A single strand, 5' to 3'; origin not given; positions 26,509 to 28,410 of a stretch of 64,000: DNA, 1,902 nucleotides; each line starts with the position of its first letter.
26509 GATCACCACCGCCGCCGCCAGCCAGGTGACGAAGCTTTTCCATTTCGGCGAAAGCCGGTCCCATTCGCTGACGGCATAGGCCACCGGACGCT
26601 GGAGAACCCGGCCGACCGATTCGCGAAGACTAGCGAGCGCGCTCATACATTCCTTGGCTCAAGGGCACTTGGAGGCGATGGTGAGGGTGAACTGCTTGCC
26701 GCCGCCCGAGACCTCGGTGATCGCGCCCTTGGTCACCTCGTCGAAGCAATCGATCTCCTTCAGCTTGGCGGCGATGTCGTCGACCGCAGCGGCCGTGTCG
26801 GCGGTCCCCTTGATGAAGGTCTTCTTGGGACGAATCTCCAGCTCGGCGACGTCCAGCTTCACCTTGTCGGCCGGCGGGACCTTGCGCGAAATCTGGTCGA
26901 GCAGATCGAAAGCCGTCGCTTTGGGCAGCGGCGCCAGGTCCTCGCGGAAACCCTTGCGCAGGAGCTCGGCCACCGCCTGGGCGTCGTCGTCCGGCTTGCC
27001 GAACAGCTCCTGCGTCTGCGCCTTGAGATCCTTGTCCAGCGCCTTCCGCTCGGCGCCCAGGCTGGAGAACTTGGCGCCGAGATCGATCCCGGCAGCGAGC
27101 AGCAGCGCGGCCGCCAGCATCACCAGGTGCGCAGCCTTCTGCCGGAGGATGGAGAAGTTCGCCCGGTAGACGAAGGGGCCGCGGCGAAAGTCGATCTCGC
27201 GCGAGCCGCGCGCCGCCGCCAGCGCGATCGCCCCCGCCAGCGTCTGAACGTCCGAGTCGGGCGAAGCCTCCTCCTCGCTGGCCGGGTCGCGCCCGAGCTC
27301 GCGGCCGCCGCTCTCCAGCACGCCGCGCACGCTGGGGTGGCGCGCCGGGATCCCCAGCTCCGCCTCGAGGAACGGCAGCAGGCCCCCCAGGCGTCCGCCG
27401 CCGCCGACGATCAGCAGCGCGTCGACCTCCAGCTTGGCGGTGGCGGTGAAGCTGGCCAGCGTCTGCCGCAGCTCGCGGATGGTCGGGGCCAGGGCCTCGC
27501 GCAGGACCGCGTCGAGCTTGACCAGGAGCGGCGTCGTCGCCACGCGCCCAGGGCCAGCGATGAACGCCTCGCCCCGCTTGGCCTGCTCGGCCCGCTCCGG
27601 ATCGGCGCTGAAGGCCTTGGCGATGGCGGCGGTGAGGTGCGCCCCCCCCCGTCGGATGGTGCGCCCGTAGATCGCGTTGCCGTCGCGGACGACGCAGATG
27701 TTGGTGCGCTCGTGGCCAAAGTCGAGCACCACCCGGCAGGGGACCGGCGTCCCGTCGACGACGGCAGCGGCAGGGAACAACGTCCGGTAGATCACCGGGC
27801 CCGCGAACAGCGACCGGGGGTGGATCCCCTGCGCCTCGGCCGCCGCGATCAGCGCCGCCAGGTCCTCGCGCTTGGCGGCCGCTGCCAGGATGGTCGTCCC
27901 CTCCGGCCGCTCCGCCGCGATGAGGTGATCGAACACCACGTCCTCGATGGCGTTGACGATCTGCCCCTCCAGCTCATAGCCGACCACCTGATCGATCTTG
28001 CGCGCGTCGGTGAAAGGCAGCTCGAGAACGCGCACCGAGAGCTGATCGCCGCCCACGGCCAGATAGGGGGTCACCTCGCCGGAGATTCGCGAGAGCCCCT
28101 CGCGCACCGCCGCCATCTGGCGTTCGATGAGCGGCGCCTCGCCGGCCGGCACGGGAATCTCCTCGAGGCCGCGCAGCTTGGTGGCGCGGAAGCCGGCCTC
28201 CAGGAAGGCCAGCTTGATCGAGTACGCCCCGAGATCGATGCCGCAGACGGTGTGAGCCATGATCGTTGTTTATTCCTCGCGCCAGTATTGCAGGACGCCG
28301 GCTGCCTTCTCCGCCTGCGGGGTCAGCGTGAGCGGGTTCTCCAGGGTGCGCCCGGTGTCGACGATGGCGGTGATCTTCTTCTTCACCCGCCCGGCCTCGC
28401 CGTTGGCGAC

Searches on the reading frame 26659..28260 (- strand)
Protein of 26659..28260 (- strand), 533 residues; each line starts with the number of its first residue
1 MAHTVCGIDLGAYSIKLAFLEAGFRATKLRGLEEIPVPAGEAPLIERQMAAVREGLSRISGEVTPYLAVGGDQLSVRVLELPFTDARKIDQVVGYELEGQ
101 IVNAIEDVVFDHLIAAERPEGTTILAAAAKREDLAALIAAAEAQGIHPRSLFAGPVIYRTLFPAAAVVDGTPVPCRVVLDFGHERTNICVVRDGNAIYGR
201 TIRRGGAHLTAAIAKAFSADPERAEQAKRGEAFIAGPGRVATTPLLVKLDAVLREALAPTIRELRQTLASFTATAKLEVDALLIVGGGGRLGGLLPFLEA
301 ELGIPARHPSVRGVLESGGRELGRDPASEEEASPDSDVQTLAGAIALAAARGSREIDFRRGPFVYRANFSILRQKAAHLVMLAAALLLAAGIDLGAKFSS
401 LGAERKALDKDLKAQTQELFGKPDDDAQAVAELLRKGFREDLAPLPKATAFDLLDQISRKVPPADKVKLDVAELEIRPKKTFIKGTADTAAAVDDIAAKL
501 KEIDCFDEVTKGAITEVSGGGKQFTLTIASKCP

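Call 34: find_encoding_contigs(protein=window:26659-28260:-, flank=10000, max_places=6)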
Protein window:26659-28260:- (533 aa): no gene with exactly this product is on record in the collection.
